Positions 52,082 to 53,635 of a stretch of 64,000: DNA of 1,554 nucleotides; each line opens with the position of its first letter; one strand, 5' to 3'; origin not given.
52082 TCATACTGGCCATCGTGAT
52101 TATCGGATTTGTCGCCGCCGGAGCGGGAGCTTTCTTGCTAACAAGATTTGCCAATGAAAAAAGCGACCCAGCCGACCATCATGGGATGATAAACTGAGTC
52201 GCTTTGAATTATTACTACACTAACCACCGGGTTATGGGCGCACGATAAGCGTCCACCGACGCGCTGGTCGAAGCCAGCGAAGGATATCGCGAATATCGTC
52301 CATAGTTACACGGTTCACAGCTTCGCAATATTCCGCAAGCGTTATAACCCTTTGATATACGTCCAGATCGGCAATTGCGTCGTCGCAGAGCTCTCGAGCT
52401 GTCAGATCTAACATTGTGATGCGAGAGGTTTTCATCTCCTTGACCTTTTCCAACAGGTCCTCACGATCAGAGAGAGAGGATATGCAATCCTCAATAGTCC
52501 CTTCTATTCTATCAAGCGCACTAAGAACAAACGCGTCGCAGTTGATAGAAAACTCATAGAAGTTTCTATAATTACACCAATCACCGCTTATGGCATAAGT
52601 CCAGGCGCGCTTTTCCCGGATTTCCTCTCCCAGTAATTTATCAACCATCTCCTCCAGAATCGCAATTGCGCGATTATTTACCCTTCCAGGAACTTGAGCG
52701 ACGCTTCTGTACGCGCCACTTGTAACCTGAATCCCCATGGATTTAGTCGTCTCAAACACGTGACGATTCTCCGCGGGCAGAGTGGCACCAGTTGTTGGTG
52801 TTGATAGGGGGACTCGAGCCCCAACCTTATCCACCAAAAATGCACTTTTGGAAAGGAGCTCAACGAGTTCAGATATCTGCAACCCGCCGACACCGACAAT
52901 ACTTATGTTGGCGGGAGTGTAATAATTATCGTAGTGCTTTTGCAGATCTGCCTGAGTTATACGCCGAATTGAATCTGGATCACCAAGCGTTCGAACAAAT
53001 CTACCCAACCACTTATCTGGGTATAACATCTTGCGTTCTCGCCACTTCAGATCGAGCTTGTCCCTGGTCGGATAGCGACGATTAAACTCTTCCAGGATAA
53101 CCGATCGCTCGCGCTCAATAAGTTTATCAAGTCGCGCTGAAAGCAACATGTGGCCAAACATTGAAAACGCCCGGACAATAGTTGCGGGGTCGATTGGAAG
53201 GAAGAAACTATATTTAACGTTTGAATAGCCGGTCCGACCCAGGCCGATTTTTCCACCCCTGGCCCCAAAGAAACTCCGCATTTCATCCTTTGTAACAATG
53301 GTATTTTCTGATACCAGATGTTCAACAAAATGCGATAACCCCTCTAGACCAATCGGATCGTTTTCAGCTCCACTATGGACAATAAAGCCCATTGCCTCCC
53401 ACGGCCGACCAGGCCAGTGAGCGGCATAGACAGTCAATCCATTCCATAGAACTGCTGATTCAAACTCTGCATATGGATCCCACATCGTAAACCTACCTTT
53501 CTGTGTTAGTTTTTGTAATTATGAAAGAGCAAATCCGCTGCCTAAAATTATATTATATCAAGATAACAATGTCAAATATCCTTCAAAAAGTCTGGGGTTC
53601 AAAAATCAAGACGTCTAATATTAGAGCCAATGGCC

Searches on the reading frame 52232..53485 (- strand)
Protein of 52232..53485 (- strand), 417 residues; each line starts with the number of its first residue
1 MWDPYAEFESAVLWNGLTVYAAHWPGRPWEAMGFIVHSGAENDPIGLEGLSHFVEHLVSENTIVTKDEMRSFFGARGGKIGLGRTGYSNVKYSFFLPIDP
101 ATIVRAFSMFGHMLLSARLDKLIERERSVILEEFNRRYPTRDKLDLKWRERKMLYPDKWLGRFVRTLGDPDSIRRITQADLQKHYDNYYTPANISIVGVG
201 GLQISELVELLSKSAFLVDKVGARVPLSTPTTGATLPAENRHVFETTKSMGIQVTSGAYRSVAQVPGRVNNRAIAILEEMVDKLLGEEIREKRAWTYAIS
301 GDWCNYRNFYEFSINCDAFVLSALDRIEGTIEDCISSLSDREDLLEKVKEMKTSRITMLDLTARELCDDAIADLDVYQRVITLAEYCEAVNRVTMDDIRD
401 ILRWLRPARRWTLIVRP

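Call 30: find_encoding_contigs(protein=window:52232-53485:-, flank=10000, max_places=1)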
Protein window:52232-53485:- (417 aa): 11 contigs read that carry it; 1 place shown.
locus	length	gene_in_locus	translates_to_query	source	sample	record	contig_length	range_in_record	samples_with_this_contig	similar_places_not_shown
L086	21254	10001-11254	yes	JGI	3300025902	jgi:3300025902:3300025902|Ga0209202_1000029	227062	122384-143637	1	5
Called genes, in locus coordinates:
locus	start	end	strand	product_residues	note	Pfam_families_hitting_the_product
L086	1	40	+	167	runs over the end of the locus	-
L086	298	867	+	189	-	PF06821:Ser_hydrolase, PF10230:LIDHydrolase (faint)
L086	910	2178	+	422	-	PF11700:ATG22, PF07690:MFS_1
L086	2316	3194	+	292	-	-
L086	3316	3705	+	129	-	PF06541:ABC_trans_CmpB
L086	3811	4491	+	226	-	-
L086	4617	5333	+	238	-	-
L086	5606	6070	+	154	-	-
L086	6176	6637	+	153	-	PF07963:N_methyl (weak)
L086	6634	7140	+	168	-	-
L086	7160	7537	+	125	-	-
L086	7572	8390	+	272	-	PF01177:Asp_Glu_race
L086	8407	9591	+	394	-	PF01168:Ala_racemase_N, PF00842:Ala_racemase_C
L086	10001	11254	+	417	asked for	PF00675:Peptidase_M16 (weak), PF05193:Peptidase_M16_C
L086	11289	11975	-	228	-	PF09335:VTT_dom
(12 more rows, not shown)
